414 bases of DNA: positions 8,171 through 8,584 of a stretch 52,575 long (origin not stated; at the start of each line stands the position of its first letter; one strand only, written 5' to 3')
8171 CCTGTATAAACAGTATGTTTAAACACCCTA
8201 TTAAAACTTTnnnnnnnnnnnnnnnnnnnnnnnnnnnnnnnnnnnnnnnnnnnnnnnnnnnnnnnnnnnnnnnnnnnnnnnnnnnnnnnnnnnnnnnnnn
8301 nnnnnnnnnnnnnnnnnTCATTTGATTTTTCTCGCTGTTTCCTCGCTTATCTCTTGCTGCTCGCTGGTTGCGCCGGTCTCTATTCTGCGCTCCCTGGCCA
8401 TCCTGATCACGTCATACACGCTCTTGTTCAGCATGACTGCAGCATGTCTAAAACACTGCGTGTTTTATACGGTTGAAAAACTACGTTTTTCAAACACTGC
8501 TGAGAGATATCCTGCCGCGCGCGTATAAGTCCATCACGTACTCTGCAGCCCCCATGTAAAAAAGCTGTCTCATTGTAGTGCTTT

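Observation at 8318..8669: A solo family A unit splits a UPF0175-type gene: direct evidence of mobility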

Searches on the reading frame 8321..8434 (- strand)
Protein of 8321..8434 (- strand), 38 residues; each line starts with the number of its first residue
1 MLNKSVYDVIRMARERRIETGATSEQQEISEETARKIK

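Call 6: search_protein_families(library=pfam, proteins=[window:8321-8434:-], max_evalue=1)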
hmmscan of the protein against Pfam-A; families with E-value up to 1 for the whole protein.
seq(38 aa): 0 families
